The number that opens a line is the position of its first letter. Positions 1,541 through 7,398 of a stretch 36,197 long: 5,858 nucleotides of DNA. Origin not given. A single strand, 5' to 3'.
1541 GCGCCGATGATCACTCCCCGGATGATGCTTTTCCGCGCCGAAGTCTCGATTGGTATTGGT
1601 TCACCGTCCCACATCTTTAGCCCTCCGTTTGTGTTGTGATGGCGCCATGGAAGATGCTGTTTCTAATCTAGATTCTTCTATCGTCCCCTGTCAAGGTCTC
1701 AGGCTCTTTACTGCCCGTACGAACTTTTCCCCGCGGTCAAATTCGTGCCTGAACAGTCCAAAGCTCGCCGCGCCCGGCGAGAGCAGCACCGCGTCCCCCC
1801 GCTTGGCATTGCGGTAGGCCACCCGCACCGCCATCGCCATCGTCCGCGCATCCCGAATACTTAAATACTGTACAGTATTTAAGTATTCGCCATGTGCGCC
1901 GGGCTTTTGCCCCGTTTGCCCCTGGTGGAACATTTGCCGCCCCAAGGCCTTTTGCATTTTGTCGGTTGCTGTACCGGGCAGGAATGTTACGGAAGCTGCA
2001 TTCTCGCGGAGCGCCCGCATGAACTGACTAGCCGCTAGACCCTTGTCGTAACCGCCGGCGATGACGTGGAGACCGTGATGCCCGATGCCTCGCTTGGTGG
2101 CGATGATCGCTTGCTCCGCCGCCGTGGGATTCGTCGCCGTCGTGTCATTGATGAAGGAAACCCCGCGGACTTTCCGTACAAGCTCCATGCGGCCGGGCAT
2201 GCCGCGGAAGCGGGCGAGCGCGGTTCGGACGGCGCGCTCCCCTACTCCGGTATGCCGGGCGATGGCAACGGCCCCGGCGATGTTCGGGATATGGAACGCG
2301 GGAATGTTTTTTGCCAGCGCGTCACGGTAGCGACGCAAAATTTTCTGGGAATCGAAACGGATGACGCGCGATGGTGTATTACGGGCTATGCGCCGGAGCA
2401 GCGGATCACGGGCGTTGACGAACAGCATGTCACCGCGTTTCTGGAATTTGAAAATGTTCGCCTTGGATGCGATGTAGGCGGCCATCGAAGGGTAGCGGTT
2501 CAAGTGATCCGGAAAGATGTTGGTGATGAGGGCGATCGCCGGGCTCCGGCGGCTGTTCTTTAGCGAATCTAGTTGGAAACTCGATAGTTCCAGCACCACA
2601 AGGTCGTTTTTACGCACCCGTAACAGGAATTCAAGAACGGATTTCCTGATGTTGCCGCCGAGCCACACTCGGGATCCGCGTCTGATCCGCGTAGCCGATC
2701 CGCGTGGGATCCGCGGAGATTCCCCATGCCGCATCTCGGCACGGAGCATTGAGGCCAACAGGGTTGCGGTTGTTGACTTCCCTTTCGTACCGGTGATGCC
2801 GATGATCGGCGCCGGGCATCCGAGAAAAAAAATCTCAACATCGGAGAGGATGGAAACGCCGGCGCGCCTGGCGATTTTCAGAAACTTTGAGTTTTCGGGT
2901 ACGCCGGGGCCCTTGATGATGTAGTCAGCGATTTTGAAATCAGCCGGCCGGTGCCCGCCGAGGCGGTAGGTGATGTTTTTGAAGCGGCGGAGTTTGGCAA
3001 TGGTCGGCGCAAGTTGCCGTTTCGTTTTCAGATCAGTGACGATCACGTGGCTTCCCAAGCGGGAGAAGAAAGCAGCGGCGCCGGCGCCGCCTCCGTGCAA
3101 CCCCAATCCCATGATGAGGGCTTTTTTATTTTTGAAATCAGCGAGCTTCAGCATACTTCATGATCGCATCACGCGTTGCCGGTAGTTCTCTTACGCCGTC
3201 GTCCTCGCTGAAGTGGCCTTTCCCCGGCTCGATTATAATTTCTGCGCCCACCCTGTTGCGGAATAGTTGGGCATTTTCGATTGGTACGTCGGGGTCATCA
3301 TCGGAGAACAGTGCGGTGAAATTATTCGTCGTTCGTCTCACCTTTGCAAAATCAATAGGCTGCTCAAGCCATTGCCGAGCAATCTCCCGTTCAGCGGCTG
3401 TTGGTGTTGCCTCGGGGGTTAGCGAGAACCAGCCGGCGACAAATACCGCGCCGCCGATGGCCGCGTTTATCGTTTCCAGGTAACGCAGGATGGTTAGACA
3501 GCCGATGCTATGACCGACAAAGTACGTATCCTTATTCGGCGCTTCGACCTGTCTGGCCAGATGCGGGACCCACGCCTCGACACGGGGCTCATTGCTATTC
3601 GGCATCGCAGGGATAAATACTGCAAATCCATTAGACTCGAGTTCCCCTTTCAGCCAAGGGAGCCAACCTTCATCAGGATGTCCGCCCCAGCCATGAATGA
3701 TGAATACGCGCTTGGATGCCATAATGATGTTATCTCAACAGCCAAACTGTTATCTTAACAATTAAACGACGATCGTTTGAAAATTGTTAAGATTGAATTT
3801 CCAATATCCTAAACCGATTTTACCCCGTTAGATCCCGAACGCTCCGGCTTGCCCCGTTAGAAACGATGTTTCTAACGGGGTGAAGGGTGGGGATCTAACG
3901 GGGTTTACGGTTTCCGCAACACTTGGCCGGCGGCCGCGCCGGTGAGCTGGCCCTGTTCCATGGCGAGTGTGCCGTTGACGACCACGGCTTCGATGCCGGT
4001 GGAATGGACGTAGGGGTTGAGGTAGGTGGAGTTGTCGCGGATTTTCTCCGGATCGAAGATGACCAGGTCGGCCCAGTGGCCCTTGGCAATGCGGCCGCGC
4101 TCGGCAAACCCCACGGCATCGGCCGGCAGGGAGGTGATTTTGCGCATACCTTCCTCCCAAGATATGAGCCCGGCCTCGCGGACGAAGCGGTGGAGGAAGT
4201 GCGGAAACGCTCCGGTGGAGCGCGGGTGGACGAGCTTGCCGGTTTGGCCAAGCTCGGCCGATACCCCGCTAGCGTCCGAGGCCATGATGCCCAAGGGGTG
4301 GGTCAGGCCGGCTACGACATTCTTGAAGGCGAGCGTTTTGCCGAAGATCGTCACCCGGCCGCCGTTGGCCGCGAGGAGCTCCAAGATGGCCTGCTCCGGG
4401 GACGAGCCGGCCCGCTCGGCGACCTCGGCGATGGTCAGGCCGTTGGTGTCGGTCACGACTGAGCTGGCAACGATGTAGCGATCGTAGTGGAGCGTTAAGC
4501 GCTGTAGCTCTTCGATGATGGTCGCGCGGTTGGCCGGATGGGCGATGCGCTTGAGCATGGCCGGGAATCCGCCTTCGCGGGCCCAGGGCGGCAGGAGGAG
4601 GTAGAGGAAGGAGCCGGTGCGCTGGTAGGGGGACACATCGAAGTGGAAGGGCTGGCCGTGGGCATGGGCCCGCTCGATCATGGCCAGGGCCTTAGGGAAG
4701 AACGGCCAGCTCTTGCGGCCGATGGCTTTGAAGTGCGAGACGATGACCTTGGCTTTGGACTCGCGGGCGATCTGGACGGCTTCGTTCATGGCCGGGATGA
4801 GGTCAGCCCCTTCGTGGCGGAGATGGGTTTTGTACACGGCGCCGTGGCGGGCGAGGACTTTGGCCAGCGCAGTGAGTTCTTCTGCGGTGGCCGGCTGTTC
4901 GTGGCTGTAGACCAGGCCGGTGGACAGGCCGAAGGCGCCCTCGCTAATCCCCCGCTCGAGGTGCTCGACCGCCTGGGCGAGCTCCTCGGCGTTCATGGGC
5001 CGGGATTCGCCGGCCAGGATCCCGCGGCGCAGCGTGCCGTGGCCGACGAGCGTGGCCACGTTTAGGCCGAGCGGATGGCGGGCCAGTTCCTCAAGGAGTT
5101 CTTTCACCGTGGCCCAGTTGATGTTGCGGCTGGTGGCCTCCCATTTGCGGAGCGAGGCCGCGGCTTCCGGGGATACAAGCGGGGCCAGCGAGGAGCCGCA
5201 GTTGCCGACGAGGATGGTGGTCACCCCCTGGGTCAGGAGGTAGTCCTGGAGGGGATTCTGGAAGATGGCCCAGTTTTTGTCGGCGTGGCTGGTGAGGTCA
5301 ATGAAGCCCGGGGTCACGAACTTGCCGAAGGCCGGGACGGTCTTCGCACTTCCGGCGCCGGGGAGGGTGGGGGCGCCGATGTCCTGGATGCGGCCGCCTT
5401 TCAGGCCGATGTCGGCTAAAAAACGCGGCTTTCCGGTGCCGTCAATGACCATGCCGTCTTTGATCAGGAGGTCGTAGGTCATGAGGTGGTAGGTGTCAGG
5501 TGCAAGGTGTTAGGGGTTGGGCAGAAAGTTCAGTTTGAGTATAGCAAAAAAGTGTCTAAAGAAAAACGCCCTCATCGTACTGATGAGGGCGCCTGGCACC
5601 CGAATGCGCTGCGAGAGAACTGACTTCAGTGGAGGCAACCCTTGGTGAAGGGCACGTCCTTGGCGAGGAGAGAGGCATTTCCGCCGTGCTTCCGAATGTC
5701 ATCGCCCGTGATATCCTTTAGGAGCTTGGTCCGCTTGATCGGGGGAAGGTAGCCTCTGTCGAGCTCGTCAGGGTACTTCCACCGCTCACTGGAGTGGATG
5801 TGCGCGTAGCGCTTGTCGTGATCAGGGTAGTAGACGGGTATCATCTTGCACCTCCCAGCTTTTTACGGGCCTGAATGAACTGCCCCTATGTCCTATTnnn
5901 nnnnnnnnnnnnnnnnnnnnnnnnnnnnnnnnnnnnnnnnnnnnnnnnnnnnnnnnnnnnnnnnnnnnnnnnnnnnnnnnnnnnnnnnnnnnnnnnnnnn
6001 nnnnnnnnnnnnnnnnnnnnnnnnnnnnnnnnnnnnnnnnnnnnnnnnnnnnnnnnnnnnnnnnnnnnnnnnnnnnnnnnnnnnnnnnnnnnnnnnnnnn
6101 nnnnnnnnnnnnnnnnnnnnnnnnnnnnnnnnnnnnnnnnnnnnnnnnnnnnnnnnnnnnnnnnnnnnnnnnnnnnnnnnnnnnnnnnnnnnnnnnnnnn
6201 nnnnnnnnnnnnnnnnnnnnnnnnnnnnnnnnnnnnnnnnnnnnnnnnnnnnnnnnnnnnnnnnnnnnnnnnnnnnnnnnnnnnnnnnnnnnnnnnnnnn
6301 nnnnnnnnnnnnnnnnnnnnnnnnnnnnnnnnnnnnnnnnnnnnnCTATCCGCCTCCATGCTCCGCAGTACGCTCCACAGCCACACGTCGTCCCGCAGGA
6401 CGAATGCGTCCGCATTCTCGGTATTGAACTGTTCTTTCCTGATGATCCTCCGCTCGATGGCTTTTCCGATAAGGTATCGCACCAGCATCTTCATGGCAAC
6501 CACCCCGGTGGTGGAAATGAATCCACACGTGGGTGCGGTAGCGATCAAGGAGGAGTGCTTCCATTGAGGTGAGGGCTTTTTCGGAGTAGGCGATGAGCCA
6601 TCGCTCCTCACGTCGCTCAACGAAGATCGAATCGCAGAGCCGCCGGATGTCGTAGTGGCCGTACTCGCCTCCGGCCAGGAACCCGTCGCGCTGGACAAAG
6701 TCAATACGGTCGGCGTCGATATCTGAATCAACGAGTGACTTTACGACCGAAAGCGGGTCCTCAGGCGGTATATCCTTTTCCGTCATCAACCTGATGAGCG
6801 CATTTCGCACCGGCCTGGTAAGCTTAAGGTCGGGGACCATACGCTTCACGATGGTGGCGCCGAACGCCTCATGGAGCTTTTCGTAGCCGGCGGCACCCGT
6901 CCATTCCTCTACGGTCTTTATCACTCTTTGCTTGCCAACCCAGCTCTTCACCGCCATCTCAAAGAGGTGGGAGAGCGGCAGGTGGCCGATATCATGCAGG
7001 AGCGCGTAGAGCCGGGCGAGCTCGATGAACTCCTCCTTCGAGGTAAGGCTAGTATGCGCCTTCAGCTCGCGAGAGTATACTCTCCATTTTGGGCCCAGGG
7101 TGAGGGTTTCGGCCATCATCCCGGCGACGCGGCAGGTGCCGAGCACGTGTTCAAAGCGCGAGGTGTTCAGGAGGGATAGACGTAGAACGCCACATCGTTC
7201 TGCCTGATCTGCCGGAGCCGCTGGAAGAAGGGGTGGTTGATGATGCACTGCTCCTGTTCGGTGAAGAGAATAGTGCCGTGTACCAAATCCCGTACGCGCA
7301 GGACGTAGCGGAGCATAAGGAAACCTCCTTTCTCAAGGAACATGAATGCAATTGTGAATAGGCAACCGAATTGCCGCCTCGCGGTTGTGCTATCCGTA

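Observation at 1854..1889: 36-bp perfect AT-rich palindrome inserted in-frame in the essential gene murD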

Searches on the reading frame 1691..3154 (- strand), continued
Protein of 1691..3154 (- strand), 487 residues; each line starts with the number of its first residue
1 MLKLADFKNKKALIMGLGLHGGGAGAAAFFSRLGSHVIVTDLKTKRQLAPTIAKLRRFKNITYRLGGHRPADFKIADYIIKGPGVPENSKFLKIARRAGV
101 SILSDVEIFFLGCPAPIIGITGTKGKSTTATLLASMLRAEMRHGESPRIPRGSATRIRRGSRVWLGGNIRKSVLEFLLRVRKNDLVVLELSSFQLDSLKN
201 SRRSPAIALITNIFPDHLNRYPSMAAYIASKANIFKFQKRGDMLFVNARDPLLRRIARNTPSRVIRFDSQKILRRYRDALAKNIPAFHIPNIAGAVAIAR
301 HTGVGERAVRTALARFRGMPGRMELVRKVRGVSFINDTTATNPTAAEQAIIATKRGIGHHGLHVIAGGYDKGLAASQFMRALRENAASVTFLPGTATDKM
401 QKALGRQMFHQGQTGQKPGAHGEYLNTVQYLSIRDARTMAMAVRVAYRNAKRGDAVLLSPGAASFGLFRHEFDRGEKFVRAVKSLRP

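Call 82: search_solved_structures(query=window:1691-3154:-, max_evalue=1e-20, show_alignments=1)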
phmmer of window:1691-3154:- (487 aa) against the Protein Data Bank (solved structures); distinct sequences matched with E-value up to 1e-20: 11.
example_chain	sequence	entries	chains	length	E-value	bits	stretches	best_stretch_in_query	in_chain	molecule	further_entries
3lk7_A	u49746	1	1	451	6.6e-49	170.4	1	4-486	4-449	UDP-N-acetylmuramoylalanine--D-glutamate ligase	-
8v8y_A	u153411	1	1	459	4.9e-35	124.7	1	4-382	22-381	UDP-N-acetylmuramoylalanine--D-glutamate ligase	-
2jff_A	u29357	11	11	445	6.2e-35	124.3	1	4-382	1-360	UDP-N-ACETYLMURAMOYLALANINE--D-GLUTAMATE LIGASE | UDP-N-ACETYLMURAMOYL-ALANINE-D-GLUTAMATE LIGASE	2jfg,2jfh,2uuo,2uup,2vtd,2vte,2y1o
8v8w_A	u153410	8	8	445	6.5e-35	124.3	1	4-382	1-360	UDP-N-acetylmuramoylalanine--D-glutamate ligase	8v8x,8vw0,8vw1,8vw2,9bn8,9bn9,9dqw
5a5f_A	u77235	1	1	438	1.4e-34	123.2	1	5-382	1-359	UDP-N-ACETYLMURAMOYLALANINE--D-GLUTAMATE LIGASE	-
2wjp_A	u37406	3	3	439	1.4e-34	123.2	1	5-382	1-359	UDP-N-ACETYLMURAMOYLALANINE--D-GLUTAMATE LIGASE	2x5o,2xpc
1e0d_A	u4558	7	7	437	1.5e-34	123.1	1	5-382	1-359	UDP-N-ACETYLMURAMOYLALANINE--D-GLUTAMATE LIGASE | UDP-N-ACETYLMURAMOYL-L-ALANINE:D-GLUTAMATE LIGASE | UDP-N-ACETYLMURAMOYL-L-ALANINE/:D-GLUTAMATE LIGASE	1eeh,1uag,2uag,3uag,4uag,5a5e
7sy9_A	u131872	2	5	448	2.1e-31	112.7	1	14-485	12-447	UDP-N-acetylmuramoylalanine--D-glutamate ligase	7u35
8dp2_A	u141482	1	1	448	2.3e-31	112.6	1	14-485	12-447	UDP-N-acetylmuramoylalanine--D-glutamate ligase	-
7sir_A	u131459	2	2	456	5.2e-29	104.8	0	14-398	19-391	UDP-N-acetylmuramoylalanine--D-glutamate ligase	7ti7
4buc_A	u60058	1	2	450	5.3e-23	85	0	53-346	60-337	UDP-N-ACETYLMURAMOYLALANINE--D-GLUTAMATE LIGASE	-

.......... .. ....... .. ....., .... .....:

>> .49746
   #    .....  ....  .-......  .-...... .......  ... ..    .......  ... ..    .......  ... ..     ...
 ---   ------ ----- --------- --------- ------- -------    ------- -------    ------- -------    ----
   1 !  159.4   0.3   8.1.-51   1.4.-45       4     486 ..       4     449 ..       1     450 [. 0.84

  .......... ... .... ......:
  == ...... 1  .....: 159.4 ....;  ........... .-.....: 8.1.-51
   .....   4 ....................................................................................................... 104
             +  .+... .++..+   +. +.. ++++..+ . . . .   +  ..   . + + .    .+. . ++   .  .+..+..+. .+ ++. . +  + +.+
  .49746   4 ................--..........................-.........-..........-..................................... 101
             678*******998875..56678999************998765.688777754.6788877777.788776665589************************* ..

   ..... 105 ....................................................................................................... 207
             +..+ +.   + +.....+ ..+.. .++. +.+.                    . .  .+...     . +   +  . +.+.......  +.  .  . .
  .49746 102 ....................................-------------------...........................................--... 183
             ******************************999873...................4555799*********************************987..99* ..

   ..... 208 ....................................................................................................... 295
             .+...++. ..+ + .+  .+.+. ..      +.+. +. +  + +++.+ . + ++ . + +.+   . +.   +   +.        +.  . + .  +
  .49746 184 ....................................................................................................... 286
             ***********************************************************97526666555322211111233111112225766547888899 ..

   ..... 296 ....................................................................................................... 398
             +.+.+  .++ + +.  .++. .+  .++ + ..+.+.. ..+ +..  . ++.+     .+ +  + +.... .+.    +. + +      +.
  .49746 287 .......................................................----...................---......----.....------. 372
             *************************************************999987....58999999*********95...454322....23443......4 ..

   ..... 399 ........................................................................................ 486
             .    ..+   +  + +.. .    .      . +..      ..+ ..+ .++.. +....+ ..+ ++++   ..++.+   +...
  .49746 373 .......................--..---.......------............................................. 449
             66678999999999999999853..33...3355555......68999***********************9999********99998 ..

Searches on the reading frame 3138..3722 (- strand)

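Call 10: search_protein_families(library=pfam, proteins=[window:3138-3722:-])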
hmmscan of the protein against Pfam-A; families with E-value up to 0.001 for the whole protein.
window:3138-3722:- (194 aa): 4 families
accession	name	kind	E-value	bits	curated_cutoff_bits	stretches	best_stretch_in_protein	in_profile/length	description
PF06821.19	Ser_hydrolase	-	1.9e-23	83.7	22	1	7-185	2-168/172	Serine hydrolase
PF12697.13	Abhydrolase_6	-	9e-10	40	26.3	1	6-118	1-111/217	Alpha/beta hydrolase family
PF00561.26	Abhydrolase_1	-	8.4e-07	29.3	25.8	1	5-110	2-117/245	alpha/beta hydrolase fold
PF12146.15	Hydrolase_4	-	3.5e-05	23.7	27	1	60-128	72-139/239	Serine aminopeptidase, S33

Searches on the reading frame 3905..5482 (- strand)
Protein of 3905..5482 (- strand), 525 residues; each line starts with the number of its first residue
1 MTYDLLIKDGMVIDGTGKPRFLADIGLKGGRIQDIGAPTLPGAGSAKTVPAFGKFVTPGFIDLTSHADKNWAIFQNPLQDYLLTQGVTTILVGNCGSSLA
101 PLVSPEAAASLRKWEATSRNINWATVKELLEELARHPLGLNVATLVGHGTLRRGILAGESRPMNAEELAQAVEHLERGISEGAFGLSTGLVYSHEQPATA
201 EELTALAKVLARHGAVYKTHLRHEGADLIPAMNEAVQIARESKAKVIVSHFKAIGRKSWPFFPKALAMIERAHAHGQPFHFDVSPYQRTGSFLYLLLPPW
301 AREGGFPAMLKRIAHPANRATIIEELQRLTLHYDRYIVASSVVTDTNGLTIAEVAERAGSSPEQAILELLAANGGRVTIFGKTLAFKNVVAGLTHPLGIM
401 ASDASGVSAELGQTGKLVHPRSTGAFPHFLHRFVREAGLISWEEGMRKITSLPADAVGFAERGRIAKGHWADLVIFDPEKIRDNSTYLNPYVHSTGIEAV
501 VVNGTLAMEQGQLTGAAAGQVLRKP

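Call 10: search_protein_families(library=pfam, proteins=[window:3905-5482:-])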
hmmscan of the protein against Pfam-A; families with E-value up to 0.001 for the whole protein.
window:3905-5482:- (525 aa): 2 families
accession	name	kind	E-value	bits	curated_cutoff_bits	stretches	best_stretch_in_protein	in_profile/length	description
PF07969.17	Amidohydro_3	-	4.9e-16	59.7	29.7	1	50-505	4-469/472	Amidohydrolase family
PF01979.26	Amidohydro_1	-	1.8e-11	44.4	25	1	401-505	248-343/345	Amidohydrolase family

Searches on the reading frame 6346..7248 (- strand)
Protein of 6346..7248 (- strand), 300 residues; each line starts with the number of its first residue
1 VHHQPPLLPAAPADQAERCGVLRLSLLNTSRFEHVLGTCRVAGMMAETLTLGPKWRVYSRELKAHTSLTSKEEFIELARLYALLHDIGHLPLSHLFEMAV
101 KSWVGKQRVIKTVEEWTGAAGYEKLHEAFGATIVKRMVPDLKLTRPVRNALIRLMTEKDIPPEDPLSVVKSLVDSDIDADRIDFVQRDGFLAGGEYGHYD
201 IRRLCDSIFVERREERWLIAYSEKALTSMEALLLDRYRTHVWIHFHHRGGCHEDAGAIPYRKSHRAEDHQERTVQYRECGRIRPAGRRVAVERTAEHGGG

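Call 10: search_protein_families(library=pfam, proteins=[window:6346-7248:-])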
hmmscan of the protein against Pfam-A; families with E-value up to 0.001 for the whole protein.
window:6346-7248:- (300 aa): 1 family
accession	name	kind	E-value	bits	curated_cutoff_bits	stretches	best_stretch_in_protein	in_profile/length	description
PF01966.28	HD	-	6.6e-10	39.7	22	1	31-159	1-90/116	HD domain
